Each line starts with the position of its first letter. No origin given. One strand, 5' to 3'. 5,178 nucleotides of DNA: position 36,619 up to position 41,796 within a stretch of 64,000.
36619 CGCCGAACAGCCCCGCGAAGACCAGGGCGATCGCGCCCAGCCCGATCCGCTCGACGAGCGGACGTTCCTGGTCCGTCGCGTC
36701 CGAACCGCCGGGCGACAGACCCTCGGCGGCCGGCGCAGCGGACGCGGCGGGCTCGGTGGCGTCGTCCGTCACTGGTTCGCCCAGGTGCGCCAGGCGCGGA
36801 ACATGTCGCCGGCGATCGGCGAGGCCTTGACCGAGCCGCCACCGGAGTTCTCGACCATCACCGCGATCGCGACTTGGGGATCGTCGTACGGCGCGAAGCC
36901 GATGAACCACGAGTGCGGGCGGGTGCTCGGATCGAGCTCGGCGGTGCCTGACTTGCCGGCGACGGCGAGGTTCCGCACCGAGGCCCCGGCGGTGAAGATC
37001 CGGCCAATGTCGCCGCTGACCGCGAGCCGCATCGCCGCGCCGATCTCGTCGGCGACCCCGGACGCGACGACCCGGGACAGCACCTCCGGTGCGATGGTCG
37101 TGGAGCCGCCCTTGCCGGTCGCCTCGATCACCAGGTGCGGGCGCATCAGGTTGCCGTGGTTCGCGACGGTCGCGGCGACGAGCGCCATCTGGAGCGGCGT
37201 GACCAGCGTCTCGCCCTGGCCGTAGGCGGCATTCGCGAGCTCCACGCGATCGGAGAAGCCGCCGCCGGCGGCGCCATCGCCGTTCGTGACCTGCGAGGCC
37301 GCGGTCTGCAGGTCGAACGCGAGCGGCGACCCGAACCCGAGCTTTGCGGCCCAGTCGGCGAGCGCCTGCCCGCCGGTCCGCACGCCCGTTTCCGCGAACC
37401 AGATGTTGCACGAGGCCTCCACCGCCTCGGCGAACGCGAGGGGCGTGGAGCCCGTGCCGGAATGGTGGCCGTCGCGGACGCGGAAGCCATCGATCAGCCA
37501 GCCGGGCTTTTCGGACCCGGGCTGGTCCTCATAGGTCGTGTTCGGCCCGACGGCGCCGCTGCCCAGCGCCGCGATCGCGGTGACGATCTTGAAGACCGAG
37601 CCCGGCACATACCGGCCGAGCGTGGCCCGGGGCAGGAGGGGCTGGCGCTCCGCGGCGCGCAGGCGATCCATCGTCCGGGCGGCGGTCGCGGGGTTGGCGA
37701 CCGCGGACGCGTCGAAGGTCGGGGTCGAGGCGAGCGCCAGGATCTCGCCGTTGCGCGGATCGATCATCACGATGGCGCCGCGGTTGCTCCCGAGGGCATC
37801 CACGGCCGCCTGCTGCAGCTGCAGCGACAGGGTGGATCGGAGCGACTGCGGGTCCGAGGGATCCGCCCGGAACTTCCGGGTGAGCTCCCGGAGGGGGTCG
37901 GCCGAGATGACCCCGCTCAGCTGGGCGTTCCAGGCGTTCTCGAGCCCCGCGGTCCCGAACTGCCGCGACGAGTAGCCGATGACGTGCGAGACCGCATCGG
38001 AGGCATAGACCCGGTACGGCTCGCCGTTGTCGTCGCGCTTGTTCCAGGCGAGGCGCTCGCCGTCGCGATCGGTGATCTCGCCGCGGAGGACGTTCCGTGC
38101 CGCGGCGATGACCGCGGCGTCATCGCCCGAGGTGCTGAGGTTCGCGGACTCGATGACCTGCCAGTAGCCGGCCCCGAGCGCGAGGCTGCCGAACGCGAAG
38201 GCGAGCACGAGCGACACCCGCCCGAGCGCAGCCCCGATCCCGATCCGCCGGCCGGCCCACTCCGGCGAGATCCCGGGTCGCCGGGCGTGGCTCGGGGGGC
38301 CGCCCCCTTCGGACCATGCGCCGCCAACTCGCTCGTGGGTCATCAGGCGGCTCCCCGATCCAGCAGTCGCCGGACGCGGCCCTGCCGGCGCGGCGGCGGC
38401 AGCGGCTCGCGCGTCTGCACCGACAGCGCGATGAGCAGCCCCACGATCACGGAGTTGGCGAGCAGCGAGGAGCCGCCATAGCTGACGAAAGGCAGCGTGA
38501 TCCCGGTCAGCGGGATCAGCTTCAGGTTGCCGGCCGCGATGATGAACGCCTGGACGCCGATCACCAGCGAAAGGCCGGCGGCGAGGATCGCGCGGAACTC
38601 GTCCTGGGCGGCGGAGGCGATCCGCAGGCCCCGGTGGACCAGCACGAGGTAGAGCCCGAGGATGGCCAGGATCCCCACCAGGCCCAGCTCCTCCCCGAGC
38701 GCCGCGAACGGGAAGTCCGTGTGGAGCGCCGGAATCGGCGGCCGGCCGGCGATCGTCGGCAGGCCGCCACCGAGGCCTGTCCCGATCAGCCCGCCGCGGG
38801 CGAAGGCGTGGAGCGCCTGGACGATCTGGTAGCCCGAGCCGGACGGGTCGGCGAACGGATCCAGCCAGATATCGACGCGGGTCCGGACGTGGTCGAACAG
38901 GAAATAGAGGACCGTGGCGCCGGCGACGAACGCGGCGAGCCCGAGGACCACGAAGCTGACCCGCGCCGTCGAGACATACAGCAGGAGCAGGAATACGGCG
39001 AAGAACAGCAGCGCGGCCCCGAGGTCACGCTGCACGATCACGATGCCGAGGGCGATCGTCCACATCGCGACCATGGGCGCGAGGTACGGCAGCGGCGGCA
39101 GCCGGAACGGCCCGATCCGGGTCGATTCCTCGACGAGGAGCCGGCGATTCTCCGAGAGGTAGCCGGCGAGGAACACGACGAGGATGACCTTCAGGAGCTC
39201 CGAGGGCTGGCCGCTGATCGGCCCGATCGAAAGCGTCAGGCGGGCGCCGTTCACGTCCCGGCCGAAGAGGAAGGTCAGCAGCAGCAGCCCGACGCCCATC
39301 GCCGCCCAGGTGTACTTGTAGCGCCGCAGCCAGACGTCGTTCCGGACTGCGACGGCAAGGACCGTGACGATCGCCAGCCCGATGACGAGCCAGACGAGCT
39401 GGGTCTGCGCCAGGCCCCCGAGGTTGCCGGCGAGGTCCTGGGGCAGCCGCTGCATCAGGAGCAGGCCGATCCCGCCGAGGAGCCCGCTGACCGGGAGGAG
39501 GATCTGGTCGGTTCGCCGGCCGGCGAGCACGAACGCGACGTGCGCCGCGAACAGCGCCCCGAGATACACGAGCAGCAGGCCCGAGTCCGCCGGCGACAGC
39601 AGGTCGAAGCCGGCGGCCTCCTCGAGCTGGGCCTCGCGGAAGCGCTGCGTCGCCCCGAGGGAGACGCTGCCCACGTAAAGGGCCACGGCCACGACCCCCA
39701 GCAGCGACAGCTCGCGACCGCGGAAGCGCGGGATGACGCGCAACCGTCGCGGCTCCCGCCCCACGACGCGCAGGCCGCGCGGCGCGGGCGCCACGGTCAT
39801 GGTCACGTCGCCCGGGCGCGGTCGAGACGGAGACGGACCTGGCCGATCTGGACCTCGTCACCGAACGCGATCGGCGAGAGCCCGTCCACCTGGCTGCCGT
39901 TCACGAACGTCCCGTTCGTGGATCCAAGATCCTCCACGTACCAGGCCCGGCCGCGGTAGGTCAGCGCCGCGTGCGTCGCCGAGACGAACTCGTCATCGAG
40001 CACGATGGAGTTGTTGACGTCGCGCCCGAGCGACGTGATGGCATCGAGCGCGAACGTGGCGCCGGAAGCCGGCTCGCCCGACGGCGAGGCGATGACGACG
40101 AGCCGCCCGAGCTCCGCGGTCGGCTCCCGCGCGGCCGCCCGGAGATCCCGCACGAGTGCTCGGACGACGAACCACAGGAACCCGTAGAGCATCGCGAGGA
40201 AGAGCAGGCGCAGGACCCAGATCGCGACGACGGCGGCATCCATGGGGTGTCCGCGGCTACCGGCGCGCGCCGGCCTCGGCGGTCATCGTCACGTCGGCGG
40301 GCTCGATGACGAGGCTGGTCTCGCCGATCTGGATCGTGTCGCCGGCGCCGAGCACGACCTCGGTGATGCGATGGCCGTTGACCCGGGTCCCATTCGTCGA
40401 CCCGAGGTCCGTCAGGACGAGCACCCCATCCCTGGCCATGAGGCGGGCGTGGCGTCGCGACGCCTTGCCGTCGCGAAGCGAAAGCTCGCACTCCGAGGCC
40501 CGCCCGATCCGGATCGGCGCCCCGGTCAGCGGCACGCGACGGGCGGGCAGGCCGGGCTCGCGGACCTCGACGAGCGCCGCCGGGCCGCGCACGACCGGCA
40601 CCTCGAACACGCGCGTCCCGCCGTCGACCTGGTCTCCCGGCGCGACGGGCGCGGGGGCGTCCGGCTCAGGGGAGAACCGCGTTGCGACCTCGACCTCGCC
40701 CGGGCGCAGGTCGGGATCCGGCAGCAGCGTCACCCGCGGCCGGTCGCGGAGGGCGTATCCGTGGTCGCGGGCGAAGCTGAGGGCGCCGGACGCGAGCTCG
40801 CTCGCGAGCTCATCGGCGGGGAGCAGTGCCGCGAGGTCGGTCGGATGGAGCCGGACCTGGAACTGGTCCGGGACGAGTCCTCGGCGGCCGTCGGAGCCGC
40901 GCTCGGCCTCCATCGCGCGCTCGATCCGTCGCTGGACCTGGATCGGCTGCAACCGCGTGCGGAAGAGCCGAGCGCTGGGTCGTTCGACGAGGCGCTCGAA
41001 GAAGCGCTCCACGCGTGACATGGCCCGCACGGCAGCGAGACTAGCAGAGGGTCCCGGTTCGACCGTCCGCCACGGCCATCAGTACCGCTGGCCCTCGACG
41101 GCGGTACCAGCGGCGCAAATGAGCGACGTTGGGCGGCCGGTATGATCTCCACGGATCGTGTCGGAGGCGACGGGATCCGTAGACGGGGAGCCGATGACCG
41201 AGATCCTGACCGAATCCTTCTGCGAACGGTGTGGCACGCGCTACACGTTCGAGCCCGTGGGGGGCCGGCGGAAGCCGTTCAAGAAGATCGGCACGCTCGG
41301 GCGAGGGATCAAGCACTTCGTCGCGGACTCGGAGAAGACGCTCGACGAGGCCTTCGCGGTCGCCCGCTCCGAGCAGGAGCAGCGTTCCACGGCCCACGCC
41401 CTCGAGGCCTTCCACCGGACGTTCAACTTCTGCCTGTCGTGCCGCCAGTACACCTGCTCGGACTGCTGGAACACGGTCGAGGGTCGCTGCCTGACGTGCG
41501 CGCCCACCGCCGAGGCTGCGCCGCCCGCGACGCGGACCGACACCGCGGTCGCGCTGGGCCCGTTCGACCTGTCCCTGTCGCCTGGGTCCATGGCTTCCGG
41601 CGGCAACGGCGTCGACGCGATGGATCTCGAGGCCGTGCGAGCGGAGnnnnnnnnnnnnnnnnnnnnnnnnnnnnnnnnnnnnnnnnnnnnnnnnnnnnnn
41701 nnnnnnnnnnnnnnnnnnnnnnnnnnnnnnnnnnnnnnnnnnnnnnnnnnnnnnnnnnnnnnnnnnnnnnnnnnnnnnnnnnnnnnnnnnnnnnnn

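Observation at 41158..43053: Zinc-ribbon / 350-residue Ala-Glu-Arg repeat / zinc-ribbon protein transcribed divergently from fhaA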

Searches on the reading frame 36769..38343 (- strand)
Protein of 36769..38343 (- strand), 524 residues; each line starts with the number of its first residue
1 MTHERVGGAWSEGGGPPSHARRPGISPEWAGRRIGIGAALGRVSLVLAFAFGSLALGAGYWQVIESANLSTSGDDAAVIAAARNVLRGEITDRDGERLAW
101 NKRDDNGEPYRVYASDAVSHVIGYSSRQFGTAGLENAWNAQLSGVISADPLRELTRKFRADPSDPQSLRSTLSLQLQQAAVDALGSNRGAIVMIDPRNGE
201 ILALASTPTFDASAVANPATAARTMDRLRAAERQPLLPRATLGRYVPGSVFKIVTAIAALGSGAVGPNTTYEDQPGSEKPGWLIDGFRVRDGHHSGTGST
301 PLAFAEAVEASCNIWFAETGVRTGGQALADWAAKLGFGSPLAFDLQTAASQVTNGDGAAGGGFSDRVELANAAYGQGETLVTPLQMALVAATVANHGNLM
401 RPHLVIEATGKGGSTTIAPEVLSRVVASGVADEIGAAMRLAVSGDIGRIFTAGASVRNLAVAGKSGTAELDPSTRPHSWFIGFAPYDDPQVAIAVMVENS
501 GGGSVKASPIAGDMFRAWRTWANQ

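Call 8: search_protein_families(library=pfam, proteins=[window:36769-38343:-], max_evalue=0.001)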
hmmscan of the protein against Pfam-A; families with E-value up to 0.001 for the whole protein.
window:36769-38343:- (524 aa): 2 families
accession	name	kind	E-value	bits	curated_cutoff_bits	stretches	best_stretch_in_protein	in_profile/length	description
PF00905.27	Transpeptidase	-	4.3e-55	187.5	22.1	1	189-514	1-297/299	Penicillin binding protein transpeptidase domain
PF21922.1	PBP_dimer_2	-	4.9e-09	36.8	27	1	87-154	1-69/83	Penicillin binding protein A dimerisation domain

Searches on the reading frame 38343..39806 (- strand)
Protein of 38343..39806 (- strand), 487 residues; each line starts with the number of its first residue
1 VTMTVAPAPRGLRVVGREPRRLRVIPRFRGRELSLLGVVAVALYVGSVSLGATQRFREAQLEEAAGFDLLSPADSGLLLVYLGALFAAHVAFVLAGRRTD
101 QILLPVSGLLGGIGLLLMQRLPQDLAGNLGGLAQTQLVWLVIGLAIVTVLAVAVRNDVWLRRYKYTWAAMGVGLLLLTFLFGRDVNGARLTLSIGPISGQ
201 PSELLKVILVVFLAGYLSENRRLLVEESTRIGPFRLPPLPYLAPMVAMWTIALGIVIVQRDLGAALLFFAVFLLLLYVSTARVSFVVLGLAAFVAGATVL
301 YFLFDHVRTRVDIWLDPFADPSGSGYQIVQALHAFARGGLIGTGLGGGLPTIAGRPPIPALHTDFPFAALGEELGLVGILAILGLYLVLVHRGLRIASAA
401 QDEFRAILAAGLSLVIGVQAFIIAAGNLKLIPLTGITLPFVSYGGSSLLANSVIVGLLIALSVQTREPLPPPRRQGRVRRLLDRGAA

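Call 8: search_protein_families(library=pfam, proteins=[window:38343-39806:-], max_evalue=0.001)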
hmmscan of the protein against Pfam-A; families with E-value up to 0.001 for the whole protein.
window:38343-39806:- (487 aa): 1 family
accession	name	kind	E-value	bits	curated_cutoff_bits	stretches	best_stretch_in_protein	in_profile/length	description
PF01098.24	FTSW_RODA_SPOVE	-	1.9e-78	264.4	26.4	1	131-466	36-355/356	Cell cycle protein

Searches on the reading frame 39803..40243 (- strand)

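Call 8: search_protein_families(library=pfam, proteins=[window:39803-40243:-], max_evalue=0.001)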
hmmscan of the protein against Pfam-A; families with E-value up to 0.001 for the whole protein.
window:39803-40243:- (146 aa): 2 families
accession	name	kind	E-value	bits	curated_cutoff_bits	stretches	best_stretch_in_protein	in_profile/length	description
PF00498.31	FHA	-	7.3e-19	68.4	20.7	1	70-134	1-67/67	FHA domain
PF16697.10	Yop-YscD_cpl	-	1.4e-14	54.5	33.2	1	60-142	8-92/94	Inner membrane component of T3SS, cytoplasmic domain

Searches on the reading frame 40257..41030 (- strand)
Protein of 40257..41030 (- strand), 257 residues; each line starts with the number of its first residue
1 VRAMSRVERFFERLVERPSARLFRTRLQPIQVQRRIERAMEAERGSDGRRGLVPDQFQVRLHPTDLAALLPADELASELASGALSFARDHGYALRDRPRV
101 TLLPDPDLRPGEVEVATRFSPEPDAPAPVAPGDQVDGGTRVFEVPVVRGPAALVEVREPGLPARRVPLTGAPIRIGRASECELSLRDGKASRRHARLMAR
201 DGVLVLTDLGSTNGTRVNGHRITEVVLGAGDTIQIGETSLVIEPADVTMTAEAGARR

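Call 8: search_protein_families(library=pfam, proteins=[window:40257-41030:-], max_evalue=0.001)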
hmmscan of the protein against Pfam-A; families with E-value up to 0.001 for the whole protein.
window:40257-41030:- (257 aa): 3 families
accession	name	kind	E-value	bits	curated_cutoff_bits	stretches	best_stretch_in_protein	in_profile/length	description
PF12401.13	FhaA_N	-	3.2e-22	79.6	25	1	4-115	1-114/115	FhaA, N-terminal domain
PF00498.31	FHA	-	8.3e-19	68.2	20.7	1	173-236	1-67/67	FHA domain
PF16697.10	Yop-YscD_cpl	-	2.6e-16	60.1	33.2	1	165-245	11-93/94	Inner membrane component of T3SS, cytoplasmic domain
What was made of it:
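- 40257..41030 (-): Divergent neighbour fhaA (FhaA_N + FHA), first gene of fhaA-fhaB-rodA-pbpA. This is context, not part of the protein. Pfam (call 8).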

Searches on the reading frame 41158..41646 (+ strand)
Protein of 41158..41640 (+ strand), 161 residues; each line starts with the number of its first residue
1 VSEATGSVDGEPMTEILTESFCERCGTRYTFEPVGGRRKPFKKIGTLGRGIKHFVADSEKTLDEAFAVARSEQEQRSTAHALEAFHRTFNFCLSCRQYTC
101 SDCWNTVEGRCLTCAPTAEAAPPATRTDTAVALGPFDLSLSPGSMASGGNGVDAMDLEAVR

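Call 3: search_protein_families(library=pfam, proteins=[window:41158-41640:+], max_evalue=1)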
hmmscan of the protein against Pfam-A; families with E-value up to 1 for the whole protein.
window:41158-41640:+ (161 aa): 2 families
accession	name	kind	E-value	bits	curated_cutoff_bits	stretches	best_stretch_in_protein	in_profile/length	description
PF16919.11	PknG_rubred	-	0.24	11.8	28.5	1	17-33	56-72/74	Protein kinase G rubredoxin domain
PF16366.10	CEBP_ZZ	-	0.89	10.2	29.8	0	90-107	24-43/58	Cytoplasmic polyadenylation element-binding protein ZZ domain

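Call 4: search_protein_families(library=ncbifam, proteins=[window:41158-41640:+], max_evalue=1)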
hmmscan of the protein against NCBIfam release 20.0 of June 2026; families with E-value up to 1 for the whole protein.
window:41158-41640:+ (161 aa): 1 family
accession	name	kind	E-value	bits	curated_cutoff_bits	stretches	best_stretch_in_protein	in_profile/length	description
NF041731.2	transpos_ISH6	equivalog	0.11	11.2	240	1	52-85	234-266/414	ISH6 family transposase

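Call 9: find_homologous_proteins(query=window:41194-41646:+, max_evalue=0.001)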
Query seq(151 aa) (151 aa): 273 proteins with E <= 0.001 among 366 candidates; the best 120 are listed.
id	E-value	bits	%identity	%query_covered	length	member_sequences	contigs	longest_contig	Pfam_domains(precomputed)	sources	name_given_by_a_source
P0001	1.2e-68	248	84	80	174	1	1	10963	-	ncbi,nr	ncbi:MAG TPA: hypothetical protein VNL94_03645, partial [Candidatus Binatia bacterium]|nr:hypothetic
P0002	4.1e-68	246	85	84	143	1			-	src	-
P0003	4.3e-66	239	79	89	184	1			-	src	-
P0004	7.3e-66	239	82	84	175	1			-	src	-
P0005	3.9e-65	236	74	99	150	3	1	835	-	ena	-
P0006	1.4e-64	235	81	84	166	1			-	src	-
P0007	2.9e-64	234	73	92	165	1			-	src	-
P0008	1.0e-63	232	75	89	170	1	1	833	-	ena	-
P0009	1.5e-62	228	78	84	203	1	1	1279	-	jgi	jgi:hypothetical protein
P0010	5.7e-62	226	76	88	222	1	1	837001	-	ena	-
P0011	1.6e-61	225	81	83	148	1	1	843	-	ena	-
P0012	7.0e-61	223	70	99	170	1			-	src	-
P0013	4.9e-60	220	72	88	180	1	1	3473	-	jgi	-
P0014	6.6e-59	216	66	98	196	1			-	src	-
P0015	5.7e-58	213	72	84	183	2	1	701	-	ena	-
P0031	2.5e-41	159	57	84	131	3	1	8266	-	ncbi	ncbi:MAG: hypothetical protein ABIR11_09760, partial [Candidatus Limnocylindrales bacterium]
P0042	1.2e-39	154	62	72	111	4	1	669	-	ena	-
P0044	1.4e-39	153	55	81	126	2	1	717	-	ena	-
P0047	2.0e-39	153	59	77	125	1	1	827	-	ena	-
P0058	9.8e-39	151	62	69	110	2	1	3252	-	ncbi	ncbi:MAG TPA: hypothetical protein VGC90_08045, partial [Candidatus Limnocylindrales bacterium]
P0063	1.2e-38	150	64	69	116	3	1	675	-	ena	-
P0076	2.0e-38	150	61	71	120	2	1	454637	-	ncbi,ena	-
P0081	3.0e-38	149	59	70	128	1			-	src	-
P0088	4.0e-38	149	60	70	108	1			-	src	-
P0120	2.6e-37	146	57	72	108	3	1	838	-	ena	-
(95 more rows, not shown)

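Call 63: search_protein_families(library=pfam, proteins=[P0076, P0058, P0088, P0120, P0042, P0063, P0047, P0044, P0081, P0031], max_evalue=0.05)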
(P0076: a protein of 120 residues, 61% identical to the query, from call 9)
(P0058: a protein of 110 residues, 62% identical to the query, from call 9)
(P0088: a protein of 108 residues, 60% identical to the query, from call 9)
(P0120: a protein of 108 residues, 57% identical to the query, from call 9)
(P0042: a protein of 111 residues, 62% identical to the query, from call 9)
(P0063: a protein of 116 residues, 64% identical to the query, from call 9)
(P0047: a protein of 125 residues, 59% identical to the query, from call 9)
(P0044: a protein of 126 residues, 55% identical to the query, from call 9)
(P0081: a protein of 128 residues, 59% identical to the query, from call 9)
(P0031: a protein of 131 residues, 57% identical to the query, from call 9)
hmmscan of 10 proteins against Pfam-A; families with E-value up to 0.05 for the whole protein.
P0076 (120 aa): 3 families
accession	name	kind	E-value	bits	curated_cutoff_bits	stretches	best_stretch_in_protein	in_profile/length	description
PF14445.12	Prok-RING_2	-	0.00085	19.9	22.4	1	77-106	23-52/56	Prokaryotic RING finger family 2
PF12773.13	DZR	-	0.0068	17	27.3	0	74-101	10-41/45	Double zinc ribbon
PF07754.17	HVO_2753_ZBP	-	0.033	14.4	33.2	1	84-104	16-36/46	Small zinc finger protein HVO_2753-like, Zn-binding pocket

P0058 (110 aa): 1 family
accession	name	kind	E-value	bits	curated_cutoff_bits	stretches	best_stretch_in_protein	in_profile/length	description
PF14445.12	Prok-RING_2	-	0.019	15.6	22.4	1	79-104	24-49/56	Prokaryotic RING finger family 2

P0088 (108 aa): 0 families

P0120 (108 aa): 1 family
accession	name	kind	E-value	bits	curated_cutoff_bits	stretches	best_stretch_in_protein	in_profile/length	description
PF13085.11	Fer2_3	-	0.011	16.2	27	1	65-102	42-72/107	2Fe-2S iron-sulfur cluster binding domain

P0042 (111 aa): 1 family
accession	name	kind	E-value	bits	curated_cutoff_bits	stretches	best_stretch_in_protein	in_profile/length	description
PF13085.11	Fer2_3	-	0.03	14.8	27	1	70-103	42-72/107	2Fe-2S iron-sulfur cluster binding domain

P0063 (116 aa): 1 family
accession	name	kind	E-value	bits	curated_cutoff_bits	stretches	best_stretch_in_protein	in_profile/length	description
PF14445.12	Prok-RING_2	-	0.04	14.5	22.4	1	80-107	24-51/56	Prokaryotic RING finger family 2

P0047 (125 aa): 0 families

P0044 (126 aa): 1 family
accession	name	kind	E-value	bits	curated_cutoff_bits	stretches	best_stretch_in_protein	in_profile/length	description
PF14445.12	Prok-RING_2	-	0.035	14.7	22.4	1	78-106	23-51/56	Prokaryotic RING finger family 2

P0081 (128 aa): 1 family
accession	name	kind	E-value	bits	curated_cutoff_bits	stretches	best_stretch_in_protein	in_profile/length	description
PF14445.12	Prok-RING_2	-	0.013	16.1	22.4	1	79-103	24-48/56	Prokaryotic RING finger family 2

P0031 (131 aa): 1 family
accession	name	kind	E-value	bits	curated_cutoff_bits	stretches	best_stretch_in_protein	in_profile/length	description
PF13085.11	Fer2_3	-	0.027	14.9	27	1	67-102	35-72/107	2Fe-2S iron-sulfur cluster binding domain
